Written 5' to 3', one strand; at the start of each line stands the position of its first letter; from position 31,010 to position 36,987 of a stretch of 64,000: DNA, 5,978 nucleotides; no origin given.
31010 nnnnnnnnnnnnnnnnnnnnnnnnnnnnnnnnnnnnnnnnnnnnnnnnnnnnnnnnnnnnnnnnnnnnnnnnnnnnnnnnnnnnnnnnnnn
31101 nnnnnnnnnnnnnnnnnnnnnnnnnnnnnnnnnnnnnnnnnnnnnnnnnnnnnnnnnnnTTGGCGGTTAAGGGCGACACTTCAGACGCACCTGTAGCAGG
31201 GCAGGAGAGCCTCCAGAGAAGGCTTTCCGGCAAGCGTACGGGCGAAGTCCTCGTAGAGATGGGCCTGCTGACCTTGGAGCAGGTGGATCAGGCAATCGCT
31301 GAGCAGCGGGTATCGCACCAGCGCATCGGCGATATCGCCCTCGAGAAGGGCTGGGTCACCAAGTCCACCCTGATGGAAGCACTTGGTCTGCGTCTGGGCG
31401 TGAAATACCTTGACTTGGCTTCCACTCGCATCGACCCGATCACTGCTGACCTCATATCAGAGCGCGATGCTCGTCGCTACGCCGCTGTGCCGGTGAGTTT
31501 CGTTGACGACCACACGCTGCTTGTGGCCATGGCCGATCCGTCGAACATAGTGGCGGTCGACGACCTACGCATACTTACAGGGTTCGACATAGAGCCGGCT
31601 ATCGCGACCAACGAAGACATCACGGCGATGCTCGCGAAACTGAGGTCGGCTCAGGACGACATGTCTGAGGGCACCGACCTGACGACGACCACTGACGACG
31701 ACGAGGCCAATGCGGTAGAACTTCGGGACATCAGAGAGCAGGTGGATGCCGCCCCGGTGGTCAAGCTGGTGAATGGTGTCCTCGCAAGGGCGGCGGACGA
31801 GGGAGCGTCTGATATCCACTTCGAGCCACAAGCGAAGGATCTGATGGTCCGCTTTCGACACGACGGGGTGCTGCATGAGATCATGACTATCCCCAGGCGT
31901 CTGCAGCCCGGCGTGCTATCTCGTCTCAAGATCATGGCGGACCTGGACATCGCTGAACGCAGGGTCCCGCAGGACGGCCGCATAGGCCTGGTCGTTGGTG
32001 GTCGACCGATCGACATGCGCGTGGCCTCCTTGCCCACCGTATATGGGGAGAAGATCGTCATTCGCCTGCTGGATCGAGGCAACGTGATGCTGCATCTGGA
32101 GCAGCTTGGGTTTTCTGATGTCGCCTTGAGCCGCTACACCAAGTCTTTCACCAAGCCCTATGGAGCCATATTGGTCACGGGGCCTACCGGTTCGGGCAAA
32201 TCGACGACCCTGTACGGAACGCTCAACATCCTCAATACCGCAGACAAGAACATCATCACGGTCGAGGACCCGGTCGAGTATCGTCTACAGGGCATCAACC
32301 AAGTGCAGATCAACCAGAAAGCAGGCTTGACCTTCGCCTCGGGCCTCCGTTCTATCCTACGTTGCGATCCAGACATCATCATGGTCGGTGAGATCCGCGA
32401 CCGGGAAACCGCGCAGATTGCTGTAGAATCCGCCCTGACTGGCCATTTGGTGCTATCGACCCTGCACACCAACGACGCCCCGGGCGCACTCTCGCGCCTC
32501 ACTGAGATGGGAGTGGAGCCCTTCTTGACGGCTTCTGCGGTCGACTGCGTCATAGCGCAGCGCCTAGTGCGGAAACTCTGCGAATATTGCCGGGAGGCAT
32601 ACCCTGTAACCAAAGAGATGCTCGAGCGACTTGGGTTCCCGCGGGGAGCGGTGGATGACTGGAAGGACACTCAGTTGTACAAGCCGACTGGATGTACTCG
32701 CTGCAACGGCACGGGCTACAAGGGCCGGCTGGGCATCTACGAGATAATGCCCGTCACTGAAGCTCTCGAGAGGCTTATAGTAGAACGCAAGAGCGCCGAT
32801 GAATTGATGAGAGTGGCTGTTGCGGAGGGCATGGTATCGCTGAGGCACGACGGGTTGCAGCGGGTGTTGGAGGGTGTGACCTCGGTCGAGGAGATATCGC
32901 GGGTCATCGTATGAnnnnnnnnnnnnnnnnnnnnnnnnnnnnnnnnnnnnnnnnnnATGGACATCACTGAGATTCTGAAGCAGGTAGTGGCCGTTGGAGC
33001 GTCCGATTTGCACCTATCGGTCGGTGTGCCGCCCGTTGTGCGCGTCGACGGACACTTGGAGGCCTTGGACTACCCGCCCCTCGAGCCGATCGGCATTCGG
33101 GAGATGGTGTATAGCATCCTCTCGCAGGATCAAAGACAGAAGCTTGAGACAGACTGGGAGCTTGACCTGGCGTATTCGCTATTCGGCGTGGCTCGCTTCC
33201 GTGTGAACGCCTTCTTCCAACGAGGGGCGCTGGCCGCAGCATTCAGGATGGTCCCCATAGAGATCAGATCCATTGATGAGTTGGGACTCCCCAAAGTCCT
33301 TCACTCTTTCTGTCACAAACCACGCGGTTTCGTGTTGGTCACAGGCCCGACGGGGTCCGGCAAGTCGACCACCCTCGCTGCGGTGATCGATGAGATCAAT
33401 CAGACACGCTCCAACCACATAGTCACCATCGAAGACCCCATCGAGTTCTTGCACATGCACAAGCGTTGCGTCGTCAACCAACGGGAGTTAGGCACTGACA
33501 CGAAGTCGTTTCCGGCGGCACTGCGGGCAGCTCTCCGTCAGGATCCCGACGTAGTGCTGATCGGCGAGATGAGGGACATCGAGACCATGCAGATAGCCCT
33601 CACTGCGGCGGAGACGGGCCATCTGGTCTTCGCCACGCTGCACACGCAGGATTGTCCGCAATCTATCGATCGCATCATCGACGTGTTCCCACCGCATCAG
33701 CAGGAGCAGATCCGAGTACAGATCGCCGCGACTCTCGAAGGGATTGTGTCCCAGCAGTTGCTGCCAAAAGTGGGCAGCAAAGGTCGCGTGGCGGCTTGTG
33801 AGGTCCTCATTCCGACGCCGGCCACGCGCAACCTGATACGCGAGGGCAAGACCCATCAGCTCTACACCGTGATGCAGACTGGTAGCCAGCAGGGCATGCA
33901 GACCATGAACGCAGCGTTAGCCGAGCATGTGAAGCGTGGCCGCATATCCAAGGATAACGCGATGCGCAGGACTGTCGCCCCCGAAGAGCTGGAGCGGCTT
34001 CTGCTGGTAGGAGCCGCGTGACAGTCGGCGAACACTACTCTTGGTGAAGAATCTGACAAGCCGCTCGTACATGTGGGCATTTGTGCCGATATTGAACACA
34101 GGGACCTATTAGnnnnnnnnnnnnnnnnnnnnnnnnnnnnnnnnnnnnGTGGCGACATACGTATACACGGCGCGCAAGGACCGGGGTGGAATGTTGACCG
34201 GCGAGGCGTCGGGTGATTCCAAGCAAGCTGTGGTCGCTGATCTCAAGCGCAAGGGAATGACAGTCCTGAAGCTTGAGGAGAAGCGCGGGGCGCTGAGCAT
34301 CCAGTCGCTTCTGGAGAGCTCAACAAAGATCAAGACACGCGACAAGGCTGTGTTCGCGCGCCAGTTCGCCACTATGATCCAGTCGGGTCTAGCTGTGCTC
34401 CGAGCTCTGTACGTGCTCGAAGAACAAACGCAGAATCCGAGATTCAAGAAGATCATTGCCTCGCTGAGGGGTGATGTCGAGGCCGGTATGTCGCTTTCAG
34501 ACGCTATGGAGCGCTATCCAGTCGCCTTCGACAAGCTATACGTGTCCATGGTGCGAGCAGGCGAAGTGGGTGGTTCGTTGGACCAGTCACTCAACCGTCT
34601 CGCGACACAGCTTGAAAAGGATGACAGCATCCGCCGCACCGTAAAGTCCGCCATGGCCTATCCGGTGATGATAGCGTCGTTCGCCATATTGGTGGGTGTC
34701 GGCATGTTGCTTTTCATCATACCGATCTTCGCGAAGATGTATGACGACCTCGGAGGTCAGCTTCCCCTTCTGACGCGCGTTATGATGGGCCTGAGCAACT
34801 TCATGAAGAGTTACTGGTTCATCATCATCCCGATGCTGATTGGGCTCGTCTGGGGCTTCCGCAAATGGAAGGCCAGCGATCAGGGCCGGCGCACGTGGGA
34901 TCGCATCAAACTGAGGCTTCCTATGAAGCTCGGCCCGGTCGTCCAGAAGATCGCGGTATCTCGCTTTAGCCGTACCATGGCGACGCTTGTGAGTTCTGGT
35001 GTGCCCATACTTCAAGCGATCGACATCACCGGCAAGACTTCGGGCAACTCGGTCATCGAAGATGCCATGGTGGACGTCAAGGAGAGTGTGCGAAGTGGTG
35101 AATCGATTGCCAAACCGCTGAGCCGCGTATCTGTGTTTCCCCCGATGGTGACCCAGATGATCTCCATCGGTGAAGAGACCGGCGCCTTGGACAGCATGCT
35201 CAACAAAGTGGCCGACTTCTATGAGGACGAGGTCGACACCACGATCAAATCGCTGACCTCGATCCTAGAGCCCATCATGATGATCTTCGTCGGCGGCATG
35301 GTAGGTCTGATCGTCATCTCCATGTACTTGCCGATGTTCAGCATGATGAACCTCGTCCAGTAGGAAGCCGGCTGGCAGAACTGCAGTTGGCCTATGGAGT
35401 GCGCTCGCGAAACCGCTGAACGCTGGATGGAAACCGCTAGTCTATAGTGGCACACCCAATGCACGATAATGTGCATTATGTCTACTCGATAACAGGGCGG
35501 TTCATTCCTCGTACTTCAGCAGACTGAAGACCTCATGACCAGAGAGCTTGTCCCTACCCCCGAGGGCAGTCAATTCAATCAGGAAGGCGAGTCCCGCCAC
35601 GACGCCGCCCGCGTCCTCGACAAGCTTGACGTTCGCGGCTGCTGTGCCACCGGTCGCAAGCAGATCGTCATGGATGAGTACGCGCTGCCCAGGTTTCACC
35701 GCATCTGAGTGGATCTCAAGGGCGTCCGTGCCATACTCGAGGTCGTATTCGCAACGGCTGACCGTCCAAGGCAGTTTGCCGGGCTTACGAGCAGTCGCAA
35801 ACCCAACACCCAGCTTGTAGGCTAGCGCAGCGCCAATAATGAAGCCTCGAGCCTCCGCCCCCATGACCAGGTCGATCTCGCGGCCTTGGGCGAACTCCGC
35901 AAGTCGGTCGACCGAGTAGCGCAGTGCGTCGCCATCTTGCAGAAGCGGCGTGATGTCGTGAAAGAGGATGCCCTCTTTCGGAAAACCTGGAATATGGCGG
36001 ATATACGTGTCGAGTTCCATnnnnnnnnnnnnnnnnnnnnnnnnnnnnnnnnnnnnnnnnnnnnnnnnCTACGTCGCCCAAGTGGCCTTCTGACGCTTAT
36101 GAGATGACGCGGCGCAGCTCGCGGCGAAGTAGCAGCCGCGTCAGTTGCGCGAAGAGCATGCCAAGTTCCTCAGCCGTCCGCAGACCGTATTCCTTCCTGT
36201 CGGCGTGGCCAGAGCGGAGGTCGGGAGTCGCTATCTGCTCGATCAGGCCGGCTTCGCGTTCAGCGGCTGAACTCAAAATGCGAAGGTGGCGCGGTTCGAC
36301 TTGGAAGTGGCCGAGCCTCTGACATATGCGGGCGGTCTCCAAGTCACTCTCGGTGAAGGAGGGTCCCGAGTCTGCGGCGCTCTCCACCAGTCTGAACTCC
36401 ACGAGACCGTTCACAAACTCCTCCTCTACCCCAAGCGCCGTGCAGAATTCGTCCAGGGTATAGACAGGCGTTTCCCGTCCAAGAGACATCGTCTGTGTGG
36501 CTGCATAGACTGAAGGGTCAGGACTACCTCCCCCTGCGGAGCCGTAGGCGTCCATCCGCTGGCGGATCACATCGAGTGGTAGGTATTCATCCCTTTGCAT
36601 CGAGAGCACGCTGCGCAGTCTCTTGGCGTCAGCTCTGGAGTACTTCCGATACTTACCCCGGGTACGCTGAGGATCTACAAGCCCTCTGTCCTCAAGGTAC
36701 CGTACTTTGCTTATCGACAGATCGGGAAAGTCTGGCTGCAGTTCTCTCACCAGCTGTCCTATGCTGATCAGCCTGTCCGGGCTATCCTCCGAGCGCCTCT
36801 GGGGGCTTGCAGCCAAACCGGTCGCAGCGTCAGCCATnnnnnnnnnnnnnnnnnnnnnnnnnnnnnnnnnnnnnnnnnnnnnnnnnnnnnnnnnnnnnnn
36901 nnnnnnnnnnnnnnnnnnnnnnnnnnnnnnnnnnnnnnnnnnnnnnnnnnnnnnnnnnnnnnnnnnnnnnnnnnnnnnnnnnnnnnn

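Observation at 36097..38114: Conserved gcvH / GarA-like FHA / duplicated-MerR cluster, with a zinc-ribbon N-terminus on the FHA protein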

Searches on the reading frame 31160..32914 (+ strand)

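Call 13: search_protein_families(library=pfam, proteins=[window:31160-32914:+], max_evalue=0.001)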
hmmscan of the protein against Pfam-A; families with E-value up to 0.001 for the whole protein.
window:31160-32914:+ (584 aa): 3 families
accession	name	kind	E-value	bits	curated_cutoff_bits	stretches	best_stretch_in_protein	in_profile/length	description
PF00437.27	T2SSE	-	3.6e-142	473.8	24.9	1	193-581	1-370/370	Type II/IV secretion system protein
PF05157.20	MshEN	-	4e-20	72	23.1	1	79-166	1-88/90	MshEN domain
PF13555.12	AAA_29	-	0.00063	19.9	27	0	333-359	21-47/61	P-loop containing region of AAA domain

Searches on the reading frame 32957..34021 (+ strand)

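Call 13: search_protein_families(library=pfam, proteins=[window:32957-34021:+], max_evalue=0.001)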
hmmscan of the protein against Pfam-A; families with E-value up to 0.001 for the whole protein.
window:32957-34021:+ (354 aa): 7 families
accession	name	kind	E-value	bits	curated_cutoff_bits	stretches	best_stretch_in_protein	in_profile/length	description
PF00437.27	T2SSE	-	2e-49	168.6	24.9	1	5-292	14-288/370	Type II/IV secretion system protein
PF13401.12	AAA_22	-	1.1e-05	26.2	27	1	122-202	4-90/130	AAA domain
PF13191.12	AAA_16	-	4.6e-05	24.4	32.6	1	122-168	24-73/167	AAA ATPase domain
PF25199.1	nSTAND_NTPase5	-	7.5e-05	23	34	1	121-164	39-82/145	Novel STAND NTPase 5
PF13555.12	AAA_29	-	0.00013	22.1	27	1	118-143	17-42/61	P-loop containing region of AAA domain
PF13604.12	AAA_30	-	0.00032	20.9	27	0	115-150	10-45/191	AAA domain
PF06414.18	Zeta_toxin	-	0.0009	19.2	22.3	0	125-170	18-62/199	Zeta toxin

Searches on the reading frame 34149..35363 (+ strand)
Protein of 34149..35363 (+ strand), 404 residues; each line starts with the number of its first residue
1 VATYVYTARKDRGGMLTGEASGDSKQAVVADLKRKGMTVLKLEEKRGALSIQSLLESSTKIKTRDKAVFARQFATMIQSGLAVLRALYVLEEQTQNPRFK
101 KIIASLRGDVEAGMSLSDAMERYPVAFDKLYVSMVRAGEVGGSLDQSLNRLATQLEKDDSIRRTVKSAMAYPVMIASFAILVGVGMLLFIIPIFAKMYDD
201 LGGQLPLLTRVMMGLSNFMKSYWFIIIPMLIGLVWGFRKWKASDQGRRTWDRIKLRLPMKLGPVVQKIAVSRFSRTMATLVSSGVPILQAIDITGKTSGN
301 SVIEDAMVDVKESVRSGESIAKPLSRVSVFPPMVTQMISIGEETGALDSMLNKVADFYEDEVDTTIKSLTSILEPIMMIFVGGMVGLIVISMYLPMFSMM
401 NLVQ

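Call 3: search_protein_families(library=pfam, proteins=[window:34149-35363:+], max_evalue=0.01)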
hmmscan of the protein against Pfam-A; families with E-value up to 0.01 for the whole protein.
window:34149-35363:+ (404 aa): 1 family
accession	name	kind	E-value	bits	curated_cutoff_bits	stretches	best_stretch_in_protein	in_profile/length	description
PF00482.28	T2SSF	-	5.8e-71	236.7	25.2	2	69-192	1-125/125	Type II secretion system (T2SS), protein F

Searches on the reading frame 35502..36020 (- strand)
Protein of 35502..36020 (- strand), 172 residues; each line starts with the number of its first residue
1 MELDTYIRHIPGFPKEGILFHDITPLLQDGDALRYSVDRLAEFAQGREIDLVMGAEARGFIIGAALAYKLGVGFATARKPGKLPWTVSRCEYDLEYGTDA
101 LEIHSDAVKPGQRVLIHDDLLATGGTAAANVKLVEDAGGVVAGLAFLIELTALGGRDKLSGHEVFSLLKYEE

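Call 3: search_protein_families(library=pfam, proteins=[window:35502-36020:-], max_evalue=0.01)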
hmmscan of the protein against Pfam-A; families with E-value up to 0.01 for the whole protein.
window:35502-36020:- (172 aa): 1 family
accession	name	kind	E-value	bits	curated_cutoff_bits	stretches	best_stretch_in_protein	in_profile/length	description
PF00156.33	Pribosyltran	-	2.4e-09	37.1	26.3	1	45-149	26-125/158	Phosphoribosyl transferase domain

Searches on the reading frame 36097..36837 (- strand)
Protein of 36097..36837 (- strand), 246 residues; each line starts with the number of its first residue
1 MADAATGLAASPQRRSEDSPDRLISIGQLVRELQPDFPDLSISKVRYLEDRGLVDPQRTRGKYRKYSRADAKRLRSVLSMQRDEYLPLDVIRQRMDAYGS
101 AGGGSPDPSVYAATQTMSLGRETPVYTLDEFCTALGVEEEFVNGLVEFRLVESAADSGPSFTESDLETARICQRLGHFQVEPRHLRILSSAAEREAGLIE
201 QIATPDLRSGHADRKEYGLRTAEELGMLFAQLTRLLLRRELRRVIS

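Call 3: search_protein_families(library=pfam, proteins=[window:36097-36837:-], max_evalue=0.01)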
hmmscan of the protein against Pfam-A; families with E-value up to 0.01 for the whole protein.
window:36097-36837:- (246 aa): 3 families
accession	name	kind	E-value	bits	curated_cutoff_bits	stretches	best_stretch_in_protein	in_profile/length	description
PF13411.12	MerR_1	-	1.6e-12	47.7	21.6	1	40-97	12-68/69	MerR HTH family regulatory protein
PF13591.12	MerR_2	-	1.3e-08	34.9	29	1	127-177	2-53/84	MerR HTH family regulatory protein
PF00376.29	MerR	-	7e-06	26.2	28.2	1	39-66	10-38/38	MerR family regulatory protein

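Call 7: search_solved_structures(query=window:36097-36837:-, max_evalue=0.01, show_alignments=2)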
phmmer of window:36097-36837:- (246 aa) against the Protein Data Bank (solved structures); distinct sequences matched with E-value up to 0.01: 6.
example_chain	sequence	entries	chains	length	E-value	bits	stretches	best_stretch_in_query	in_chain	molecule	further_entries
5ydc_A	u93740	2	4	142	3.6e-08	37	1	140-244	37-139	Uncharacterized HTH-type transcriptional regulator Rv1828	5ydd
7tec_A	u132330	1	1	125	0.001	22.4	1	37-77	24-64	HTH-type transcriptional regulator GlnR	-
4r22_B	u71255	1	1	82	0.0011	22.3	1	30-79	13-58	HTH-type transcriptional regulator TnrA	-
4r24_B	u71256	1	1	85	0.0012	22.2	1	27-79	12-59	HTH-type transcriptional regulator TnrA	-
7tea_B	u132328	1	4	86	0.0036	20.6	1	36-82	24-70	Glutamine synthetase repressor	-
4r4e_B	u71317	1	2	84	0.0083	19.4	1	37-77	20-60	HTH-type transcriptional regulator GlnR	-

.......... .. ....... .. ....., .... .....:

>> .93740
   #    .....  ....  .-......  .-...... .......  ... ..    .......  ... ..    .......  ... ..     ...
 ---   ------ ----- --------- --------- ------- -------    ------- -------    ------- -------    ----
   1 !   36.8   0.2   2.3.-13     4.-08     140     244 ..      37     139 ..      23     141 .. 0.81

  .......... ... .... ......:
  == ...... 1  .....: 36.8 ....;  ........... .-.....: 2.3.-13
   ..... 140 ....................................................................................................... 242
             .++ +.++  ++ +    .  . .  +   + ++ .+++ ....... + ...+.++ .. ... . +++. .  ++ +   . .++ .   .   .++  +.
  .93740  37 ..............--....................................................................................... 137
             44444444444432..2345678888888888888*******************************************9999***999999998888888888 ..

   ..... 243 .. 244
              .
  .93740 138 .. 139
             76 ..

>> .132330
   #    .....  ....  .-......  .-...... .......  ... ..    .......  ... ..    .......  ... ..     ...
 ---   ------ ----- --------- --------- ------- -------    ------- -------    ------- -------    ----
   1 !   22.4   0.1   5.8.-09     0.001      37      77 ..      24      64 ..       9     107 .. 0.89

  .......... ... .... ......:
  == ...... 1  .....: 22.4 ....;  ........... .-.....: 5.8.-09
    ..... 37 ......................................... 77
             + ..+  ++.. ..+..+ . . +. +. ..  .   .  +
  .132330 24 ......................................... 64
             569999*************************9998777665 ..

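Call 62: search_protein_families(library=ncbifam, proteins=[window:36097-36837:-], max_evalue=0.001)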
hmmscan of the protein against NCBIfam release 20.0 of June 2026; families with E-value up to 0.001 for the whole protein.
window:36097-36837:- (246 aa): 9 families
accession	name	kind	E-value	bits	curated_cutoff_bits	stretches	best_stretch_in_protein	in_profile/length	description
NF050798.1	TF_FtsR_Actino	equivalog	3.5e-62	210.4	150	1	25-242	2-223/223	transcriptional regulator FtsR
NF047375.1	HeatShock_HspR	equivalog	6.6e-09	35.6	105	1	45-93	20-68/92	heat shock protein transcriptional repressor HspR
NF053740.1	TransRegTnrAGPos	equivalog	3.4e-08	33.6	140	1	22-94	11-77/108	hypothetical protein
TIGR02051.1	MerR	equivalog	2.7e-05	24.4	150.85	1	42-84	13-56/124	mercury resistance transcriptional regulator MerR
NF047377.1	heat_HspR_dupli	exception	6.1e-05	22.6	300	1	38-79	136-177/214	heat shock protein transcriptional repressor HspR, fused homodimer type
TIGR02043.1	ZntR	equivalog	0.00054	20.1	167.95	1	39-81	12-55/131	Zn(2+)-responsive transcriptional regulator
TIGR02044.1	CueR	equivalog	0.0006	19.9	147.4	0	39-78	11-51/127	Cu(I)-responsive transcriptional regulator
TIGR02047.1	CadR-PbrR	equivalog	0.00087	19.3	151.45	0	39-93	11-65/127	Cd(II)/Pb(II)-responsive transcriptional regulator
TIGR01950.1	SoxR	equivalog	0.00098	18.9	116.9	0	41-95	14-67/142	redox-sensitive transcriptional activator SoxR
